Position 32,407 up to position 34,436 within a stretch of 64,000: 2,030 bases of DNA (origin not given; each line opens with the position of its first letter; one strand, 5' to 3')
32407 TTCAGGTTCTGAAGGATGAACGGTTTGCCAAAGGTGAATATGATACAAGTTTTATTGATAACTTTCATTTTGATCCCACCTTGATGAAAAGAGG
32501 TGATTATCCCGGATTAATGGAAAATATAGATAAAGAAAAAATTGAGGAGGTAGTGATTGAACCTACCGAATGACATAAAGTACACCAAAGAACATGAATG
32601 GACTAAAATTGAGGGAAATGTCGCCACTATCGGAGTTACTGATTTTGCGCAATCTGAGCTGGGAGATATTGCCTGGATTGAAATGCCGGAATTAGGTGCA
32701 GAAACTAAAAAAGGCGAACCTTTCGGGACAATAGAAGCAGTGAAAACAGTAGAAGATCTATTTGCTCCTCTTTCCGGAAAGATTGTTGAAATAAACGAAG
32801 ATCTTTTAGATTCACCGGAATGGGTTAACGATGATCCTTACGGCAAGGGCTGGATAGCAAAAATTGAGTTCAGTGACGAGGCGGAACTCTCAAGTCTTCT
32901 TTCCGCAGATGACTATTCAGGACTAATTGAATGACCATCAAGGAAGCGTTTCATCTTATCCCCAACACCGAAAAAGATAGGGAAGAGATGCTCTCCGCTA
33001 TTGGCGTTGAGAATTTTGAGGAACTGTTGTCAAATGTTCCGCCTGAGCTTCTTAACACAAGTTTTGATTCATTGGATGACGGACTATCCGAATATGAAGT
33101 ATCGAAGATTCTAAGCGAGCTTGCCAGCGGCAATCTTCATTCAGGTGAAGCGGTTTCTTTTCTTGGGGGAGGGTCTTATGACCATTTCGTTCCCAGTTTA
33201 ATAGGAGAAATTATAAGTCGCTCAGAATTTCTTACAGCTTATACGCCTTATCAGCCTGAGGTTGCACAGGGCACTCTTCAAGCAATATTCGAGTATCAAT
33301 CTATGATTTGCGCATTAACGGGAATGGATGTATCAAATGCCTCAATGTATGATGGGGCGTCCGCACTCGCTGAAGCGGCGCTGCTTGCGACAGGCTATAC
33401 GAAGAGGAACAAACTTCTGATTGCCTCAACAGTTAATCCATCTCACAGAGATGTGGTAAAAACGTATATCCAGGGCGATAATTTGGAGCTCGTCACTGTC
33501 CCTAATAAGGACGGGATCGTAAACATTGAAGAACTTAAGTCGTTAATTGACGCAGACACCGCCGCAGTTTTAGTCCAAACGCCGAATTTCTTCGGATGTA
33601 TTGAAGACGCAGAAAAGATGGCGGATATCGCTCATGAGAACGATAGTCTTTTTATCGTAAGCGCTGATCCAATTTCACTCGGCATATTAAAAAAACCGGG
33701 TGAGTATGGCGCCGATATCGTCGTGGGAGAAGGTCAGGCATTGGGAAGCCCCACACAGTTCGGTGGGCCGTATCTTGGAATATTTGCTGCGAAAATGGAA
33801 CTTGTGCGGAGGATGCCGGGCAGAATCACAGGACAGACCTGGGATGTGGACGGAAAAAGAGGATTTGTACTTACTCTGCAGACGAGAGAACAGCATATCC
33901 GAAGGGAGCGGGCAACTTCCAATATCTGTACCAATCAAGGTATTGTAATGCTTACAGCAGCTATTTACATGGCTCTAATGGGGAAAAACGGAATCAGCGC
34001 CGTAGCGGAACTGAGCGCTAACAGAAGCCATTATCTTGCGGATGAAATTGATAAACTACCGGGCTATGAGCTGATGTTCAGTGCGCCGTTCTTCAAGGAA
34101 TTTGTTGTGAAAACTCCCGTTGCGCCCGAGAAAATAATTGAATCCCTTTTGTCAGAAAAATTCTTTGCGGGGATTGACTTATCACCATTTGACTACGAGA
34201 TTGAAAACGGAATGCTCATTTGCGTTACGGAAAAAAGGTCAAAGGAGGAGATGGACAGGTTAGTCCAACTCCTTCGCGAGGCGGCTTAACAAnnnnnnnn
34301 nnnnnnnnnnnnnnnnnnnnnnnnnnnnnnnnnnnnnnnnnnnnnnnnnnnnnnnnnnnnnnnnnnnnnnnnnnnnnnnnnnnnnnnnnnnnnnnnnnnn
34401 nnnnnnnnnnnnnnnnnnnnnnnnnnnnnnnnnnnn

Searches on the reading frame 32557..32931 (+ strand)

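Call 3: search_protein_families(library=pfam, proteins=[window:32557-32931:+])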
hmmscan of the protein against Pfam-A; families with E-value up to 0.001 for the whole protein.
window:32557-32931:+ (125 aa): 1 family
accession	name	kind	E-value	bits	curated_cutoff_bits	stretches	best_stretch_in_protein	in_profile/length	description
PF01597.25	GCV_H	-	3.9e-43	146.7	22.2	1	8-123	2-118/122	Glycine cleavage H-protein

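Call 4: search_protein_families(library=ncbifam, proteins=[window:32557-32931:+])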
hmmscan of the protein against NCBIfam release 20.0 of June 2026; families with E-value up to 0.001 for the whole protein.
window:32557-32931:+ (125 aa): 4 families
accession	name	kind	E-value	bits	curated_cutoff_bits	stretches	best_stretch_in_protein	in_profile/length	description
NF002270.0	PRK01202.1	subfamily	1.6e-50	170.2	117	1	1-124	2-126/129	glycine cleavage system protein GcvH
TIGR00527.1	gcvH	equivalog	1.1e-45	154.9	115.85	1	3-124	2-125/129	glycine cleavage system protein GcvH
TIGR03077.1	not_gcvH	equivalog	3.5e-17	62.4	144.05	1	12-112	5-106/110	glycine cleavage protein H-like protein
NF045810.1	GcvH_rel_desulf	equivalog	4.4e-10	39.5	150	1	2-121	11-132/167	GcvH-related protein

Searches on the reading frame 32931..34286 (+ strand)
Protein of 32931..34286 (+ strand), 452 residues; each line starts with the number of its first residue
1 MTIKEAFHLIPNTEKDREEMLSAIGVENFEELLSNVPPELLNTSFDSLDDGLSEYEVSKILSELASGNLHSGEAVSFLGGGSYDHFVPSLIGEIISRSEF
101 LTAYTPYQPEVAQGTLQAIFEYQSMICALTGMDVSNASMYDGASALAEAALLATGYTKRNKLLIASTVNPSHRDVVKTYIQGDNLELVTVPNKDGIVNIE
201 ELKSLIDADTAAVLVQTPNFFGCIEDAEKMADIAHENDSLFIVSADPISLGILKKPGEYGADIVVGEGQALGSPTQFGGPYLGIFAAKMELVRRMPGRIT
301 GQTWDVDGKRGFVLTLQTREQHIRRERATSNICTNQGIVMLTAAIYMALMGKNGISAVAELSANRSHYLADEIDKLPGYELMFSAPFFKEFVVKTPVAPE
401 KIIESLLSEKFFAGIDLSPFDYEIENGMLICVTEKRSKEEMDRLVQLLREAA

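Call 3: search_protein_families(library=pfam, proteins=[window:32931-34286:+])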
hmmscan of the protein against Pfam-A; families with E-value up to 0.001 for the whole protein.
window:32931-34286:+ (452 aa): 3 families
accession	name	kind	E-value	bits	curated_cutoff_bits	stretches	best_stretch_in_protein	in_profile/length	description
PF02347.22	GDC-P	-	5e-133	444.5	26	1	10-448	4-429/429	Glycine cleavage system P-protein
PF00266.25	Aminotran_5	-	9.2e-08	31.9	21.5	1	183-382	112-300/371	Aminotransferase class-V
PF01053.26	Cys_Met_Meta_PP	-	4e-05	22.8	27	1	125-265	60-193/381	Cys/Met metabolism PLP-dependent enzyme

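Call 4: search_protein_families(library=ncbifam, proteins=[window:32931-34286:+])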
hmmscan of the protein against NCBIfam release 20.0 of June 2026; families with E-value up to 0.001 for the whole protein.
window:32931-34286:+ (452 aa): 19 families
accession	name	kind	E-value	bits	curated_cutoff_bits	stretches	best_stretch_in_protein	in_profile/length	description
NF001696.0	PRK00451.1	equivalog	1.4e-192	640.6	364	1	9-451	4-445/447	aminomethyl-transferring glycine dehydrogenase subunit GcvPA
TIGR00461.1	gcvP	equivalog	1e-79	268.4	859.2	1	8-448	2-425/939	aminomethyl-transferring glycine dehydrogenase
NF003346.0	PRK04366.1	equivalog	5.9e-31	107.7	441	1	31-450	34-450/487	aminomethyl-transferring glycine dehydrogenase subunit GcvPB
TIGR01977.1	am_tr_V_EF2568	hypoth_equivalog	3.2e-06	26.4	377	1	154-245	80-174/376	cysteine desulfurase family protein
TIGR01979.1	sufS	subfamily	3.5e-06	26.1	475.1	1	181-382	132-320/403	SufS family cysteine desulfurase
NF006003.0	PRK08133.1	equivalog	9.8e-06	24.5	522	1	122-265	71-207/396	O-succinylhomoserine sulfhydrylase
NF004757.0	PRK06084.1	equivalog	1.1e-05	24.5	790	1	198-266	132-200/425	bifunctional O-acetylhomoserine aminocarboxypropyltransferase/cysteine synthase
NF006538.0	PRK09028.1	equivalog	2e-05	23.4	655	1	118-265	63-203/396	cystathionine beta-lyase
TIGR01326.1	OAH_OAS_sulfhy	subfamily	5e-05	22.2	495.1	1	198-265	131-198/418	O-acetylhomoserine aminocarboxypropyltransferase/cysteine synthase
TIGR03402.1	FeS_nifS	equivalog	5e-05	22.2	530.75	1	145-244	70-172/379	cysteine desulfurase NifS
TIGR03403.1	nifS_epsilon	equivalog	5.3e-05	22.2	587.7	1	158-244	89-176/382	NifS family cysteine desulfurase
NF006095.0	PRK08247.1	equivalog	5.4e-05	22.1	585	1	140-266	72-194/369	methionine biosynthesis PLP-dependent protein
NF004650.0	PRK05994.1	equivalog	0.00011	21.1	667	1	198-266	137-205/427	O-acetylhomoserine aminocarboxypropyltransferase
TIGR01976.1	am_tr_V_VC1184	hypoth_equivalog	0.00013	21.4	352.35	1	185-297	134-241/401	cysteine desulfurase-like protein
TIGR03812.1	tyr_de_CO2_Arch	equivalog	0.00014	20.9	299.4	0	184-245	128-191/375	tyrosine decarboxylase MfnA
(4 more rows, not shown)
